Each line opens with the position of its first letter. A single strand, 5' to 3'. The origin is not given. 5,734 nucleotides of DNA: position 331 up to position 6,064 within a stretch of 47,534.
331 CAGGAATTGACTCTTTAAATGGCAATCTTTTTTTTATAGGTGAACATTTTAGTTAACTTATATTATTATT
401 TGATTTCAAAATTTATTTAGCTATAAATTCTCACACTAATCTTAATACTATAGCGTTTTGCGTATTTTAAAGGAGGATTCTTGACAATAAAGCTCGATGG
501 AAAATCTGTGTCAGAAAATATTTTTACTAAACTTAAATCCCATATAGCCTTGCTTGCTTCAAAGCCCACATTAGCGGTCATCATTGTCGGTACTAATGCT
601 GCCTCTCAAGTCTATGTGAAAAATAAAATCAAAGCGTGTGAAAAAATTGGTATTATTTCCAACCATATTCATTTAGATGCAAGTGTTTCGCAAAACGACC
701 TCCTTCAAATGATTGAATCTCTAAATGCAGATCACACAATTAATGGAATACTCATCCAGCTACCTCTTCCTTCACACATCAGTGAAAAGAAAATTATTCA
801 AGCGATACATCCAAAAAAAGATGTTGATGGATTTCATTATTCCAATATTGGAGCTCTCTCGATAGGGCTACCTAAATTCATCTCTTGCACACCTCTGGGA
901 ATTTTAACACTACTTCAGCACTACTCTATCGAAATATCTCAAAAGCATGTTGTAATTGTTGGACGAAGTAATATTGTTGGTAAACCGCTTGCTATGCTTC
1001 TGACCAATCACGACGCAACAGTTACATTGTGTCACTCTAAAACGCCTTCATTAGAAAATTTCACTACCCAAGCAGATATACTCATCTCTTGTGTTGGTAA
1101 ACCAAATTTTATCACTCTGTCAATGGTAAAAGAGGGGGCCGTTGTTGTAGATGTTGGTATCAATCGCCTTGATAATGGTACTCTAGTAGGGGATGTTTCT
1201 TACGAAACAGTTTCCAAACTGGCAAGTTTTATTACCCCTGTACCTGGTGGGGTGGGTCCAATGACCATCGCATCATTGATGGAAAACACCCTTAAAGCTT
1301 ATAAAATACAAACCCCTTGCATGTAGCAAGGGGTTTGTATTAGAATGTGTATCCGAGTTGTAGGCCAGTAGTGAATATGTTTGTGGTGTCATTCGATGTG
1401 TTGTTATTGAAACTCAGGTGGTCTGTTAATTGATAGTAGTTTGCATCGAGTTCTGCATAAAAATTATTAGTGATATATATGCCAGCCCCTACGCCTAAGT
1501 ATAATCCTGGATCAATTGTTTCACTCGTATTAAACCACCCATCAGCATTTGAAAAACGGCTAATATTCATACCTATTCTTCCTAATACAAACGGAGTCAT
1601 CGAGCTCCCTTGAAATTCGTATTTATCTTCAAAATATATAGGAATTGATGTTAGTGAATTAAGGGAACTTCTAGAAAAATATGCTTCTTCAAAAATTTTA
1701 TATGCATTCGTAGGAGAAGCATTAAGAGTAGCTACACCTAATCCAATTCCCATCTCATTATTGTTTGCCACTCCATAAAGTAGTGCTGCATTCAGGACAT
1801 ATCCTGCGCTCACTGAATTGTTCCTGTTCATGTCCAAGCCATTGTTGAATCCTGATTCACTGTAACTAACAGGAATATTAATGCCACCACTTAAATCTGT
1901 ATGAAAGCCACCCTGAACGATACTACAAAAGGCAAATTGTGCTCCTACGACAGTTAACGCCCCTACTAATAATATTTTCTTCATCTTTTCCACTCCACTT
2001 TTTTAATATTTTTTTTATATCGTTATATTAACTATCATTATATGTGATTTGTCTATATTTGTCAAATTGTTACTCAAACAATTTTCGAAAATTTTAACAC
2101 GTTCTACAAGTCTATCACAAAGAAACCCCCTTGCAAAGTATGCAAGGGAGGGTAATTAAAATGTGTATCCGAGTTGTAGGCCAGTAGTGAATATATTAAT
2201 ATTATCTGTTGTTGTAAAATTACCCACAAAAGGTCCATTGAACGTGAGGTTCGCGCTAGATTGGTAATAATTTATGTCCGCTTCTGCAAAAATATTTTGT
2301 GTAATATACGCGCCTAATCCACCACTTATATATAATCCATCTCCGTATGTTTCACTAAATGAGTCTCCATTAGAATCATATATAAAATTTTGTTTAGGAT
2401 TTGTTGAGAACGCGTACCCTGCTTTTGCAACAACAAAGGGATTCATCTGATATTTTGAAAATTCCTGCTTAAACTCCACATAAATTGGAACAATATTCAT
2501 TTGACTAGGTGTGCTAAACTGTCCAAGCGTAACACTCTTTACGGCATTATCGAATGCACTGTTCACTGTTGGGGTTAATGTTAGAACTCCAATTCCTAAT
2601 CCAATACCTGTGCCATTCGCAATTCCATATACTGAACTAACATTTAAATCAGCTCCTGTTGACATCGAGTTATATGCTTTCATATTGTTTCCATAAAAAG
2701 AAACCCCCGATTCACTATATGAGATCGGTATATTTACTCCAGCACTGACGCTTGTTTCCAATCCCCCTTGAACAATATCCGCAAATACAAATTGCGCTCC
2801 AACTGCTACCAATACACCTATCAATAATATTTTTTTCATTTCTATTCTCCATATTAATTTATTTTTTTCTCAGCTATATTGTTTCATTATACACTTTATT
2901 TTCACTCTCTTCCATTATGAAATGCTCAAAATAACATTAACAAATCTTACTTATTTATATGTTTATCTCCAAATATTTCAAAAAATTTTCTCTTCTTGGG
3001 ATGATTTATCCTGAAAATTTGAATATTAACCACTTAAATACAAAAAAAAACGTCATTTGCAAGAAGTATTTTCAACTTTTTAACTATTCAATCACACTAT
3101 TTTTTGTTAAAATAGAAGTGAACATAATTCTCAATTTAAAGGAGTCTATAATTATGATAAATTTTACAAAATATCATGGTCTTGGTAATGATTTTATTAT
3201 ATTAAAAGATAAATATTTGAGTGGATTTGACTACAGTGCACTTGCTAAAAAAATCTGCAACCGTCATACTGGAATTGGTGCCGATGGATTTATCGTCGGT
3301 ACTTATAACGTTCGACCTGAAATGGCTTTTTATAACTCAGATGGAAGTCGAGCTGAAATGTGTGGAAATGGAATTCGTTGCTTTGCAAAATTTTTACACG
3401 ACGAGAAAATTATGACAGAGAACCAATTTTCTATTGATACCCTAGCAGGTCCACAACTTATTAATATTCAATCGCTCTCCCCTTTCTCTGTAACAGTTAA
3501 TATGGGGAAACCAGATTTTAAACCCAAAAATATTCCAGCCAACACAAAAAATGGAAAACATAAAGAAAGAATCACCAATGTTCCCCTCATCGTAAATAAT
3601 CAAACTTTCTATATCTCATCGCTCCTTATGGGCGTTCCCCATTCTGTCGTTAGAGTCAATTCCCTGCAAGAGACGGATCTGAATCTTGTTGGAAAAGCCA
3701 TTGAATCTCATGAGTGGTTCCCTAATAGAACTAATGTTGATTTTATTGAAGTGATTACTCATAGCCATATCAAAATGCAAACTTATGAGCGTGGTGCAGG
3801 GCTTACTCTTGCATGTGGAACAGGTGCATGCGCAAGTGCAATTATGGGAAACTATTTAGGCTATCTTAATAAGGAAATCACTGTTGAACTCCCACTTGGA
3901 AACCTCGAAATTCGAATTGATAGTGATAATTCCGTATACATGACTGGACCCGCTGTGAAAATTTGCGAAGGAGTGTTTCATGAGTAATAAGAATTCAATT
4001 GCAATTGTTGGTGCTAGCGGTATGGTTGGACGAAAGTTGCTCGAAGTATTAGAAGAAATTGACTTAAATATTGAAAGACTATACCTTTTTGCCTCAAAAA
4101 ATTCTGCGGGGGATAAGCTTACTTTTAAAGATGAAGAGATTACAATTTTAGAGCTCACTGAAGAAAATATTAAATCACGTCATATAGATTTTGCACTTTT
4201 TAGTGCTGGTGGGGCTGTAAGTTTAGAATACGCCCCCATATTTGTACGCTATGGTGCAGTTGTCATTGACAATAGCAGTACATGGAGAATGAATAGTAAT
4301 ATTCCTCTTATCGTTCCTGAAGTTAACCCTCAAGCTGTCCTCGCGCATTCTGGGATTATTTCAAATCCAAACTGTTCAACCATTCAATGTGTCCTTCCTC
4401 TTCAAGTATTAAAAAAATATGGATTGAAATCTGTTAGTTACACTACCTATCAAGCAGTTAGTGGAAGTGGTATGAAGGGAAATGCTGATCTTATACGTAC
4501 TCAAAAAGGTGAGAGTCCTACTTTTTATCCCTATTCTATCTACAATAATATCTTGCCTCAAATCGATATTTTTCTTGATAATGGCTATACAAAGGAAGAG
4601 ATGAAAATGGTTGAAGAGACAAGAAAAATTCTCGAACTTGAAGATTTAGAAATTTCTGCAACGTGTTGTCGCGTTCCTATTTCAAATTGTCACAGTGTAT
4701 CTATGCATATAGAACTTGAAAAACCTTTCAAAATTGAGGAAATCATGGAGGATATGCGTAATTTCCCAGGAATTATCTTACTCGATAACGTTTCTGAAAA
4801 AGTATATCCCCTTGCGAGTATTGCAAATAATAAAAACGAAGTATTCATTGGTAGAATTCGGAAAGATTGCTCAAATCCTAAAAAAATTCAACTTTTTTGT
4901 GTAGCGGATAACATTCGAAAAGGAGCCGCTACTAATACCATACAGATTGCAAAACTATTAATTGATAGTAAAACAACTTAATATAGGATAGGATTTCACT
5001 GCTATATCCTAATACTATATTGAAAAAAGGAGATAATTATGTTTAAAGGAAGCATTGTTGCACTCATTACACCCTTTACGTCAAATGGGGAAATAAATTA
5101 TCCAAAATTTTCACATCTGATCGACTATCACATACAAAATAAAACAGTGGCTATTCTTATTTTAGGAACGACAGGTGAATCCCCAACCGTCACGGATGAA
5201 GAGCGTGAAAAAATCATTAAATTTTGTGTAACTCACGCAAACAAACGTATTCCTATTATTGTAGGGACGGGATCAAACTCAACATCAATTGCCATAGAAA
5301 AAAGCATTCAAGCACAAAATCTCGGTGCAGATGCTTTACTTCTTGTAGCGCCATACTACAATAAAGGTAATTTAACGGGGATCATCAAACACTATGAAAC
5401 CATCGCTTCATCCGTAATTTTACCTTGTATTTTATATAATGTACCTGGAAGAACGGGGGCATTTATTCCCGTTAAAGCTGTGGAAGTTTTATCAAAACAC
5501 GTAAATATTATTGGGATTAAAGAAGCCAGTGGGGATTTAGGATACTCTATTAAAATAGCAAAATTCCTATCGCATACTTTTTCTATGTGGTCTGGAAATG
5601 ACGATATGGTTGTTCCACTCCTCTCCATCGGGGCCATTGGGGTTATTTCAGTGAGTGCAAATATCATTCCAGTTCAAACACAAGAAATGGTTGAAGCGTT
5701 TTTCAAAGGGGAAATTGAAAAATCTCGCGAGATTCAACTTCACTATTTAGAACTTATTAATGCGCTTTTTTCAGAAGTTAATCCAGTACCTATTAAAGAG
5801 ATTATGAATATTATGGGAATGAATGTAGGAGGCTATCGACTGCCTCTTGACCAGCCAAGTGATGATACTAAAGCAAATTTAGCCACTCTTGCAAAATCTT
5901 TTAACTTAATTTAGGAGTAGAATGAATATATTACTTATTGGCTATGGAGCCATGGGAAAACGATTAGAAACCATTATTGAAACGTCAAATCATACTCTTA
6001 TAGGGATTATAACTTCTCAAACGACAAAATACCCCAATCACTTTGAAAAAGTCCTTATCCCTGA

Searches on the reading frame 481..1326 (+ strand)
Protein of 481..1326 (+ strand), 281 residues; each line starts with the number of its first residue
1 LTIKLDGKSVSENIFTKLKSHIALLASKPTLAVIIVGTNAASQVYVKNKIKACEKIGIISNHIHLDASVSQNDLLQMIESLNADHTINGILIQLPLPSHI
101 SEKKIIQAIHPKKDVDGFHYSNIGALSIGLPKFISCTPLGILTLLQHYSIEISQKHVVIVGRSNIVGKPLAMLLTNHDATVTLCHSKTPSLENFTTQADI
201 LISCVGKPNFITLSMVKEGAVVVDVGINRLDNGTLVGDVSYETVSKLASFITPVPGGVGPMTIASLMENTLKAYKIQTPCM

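Call 32: search_protein_families(library=pfam, proteins=[window:481-1326:+], max_evalue=0.000001)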
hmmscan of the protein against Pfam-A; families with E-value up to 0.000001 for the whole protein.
window:481-1326:+ (281 aa): 2 families
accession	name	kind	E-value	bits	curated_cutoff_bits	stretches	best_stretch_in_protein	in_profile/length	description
PF02882.25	THF_DHG_CYH_C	-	4.2e-69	231.4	27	1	119-277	1-159/160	Tetrahydrofolate dehydrogenase/cyclohydrolase, NAD(P)-binding domain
PF00763.28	THF_DHG_CYH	-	7.3e-40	136.3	32.8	1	5-116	1-115/115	Tetrahydrofolate dehydrogenase/cyclohydrolase, catalytic domain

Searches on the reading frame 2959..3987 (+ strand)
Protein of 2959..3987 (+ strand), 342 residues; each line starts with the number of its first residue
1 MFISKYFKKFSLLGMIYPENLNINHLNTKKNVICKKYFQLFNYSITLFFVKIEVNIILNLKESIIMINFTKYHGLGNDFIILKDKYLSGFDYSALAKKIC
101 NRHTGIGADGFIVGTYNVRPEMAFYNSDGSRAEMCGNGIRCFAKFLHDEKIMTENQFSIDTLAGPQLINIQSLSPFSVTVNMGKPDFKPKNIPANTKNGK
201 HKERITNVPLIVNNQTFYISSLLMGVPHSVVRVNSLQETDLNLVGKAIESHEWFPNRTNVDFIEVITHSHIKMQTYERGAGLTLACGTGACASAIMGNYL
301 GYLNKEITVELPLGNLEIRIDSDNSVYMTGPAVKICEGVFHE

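Call 32: search_protein_families(library=pfam, proteins=[window:2959-3987:+], max_evalue=0.000001)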
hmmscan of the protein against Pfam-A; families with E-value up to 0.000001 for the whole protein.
window:2959-3987:+ (342 aa): 1 family
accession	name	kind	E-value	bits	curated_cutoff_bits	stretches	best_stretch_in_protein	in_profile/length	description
PF01678.24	DAP_epimerase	-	4.8e-60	201.4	34.7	2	223-334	4-120/121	Diaminopimelate epimerase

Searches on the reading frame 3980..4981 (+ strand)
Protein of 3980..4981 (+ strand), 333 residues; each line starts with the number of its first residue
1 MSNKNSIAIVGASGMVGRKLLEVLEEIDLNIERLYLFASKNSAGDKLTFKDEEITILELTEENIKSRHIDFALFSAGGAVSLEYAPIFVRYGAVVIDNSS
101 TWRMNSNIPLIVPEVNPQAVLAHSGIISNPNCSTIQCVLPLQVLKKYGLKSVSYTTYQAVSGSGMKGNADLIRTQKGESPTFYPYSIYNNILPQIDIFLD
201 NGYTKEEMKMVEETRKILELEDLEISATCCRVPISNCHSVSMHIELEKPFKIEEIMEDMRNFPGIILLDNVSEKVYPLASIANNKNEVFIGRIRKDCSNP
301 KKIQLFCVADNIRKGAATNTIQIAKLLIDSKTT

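Call 32: search_protein_families(library=pfam, proteins=[window:3980-4981:+], max_evalue=0.000001)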
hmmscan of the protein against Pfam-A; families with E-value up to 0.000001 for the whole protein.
window:3980-4981:+ (333 aa): 2 families
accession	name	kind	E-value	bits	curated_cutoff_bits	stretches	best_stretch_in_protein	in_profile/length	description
PF02774.23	Semialdhyde_dhC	-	8.8e-44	150.3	26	1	145-314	6-184/184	Semialdehyde dehydrogenase, dimerisation domain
PF01118.30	Semialdhyde_dh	-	4.8e-32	111.3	26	1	7-120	2-118/121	Semialdehyde dehydrogenase, NAD binding domain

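Call 33: find_homologous_proteins(query=window:3980-4981:+, max_evalue=1e-40)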
Query window:3980-4981:+ (333 aa): 8000 proteins with E <= 1e-40 among 8000 candidates; the best 120 are listed.
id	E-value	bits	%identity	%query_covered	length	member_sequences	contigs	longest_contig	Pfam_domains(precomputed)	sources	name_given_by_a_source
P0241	8.2e-216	733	100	100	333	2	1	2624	PF02774.24,PF01118.31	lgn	-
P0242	4.5e-176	602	81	99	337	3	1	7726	PF02774.24,PF01118.31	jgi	-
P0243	2.3e-150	518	71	98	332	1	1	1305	PF02774.24,PF01118.31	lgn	-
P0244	6.4e-130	451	63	98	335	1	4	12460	PF02774.24,PF01118.31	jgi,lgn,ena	-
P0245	9.1e-130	450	61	97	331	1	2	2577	PF02774.24,PF01118.31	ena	-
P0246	2.4e-129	449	60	98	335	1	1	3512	PF02774.24,PF01118.31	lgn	-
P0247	1.4e-126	440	61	97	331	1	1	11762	PF02774.24,PF01118.31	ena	-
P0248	4.0e-126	438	60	98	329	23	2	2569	PF02800.26,PF02774.24,PF01118.31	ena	-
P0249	9.3e-126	437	59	97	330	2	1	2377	PF02774.24,PF01118.31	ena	-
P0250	1.1e-124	434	59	97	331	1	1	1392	PF02800.26,PF02774.24,PF01118.31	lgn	-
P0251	8.4e-124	431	60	98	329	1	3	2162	PF02800.26,PF02774.24,PF01118.31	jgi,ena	-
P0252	1.4e-122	427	60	98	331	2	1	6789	PF02800.26,PF02774.24,PF01118.31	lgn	-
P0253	1.8e-122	426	61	98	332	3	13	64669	PF02774.24,PF01118.31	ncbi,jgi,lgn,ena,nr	ncbi:MAG: aspartate-semialdehyde dehydrogenase [Fusobacteriaceae bacterium]|jgi:aspartate-semialdehy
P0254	1.1e-121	424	59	97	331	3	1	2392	PF02800.26,PF02774.24,PF01118.31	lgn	-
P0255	3.5e-121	422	59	98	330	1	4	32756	PF02774.24,PF01118.31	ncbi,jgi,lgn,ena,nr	ncbi:MAG: aspartate-semialdehyde dehydrogenase [Clostridia bacterium]|jgi:aspartate-semialdehyde deh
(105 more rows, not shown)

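Call 70: search_protein_families(library=pfam, proteins=[L173:8764-9144:+], max_evalue=0.000001)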
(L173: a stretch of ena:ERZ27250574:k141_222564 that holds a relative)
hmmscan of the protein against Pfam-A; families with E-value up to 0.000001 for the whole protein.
L173:8764-9144:+ (126 aa): 1 family
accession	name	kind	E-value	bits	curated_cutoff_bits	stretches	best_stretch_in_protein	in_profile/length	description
PF05154.21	TM2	-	1.8e-09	38.1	27.9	1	40-80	2-40/51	TM2 domain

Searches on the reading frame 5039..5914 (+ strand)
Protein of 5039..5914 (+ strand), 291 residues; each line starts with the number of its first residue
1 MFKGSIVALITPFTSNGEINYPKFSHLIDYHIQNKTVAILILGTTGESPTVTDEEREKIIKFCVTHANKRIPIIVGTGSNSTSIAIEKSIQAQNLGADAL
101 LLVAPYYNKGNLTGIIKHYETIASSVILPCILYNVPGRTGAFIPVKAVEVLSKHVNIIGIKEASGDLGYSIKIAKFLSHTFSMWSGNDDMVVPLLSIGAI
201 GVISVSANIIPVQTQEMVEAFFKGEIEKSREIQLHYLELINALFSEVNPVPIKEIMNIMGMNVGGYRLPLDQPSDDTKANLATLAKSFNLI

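Call 32: search_protein_families(library=pfam, proteins=[window:5039-5914:+], max_evalue=0.000001)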
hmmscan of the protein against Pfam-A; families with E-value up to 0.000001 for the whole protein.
window:5039-5914:+ (291 aa): 1 family
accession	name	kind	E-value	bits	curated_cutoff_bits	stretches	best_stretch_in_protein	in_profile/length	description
PF00701.28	DHDPS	-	3.2e-86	289.1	22.1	1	2-286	2-287/289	Dihydrodipicolinate synthetase family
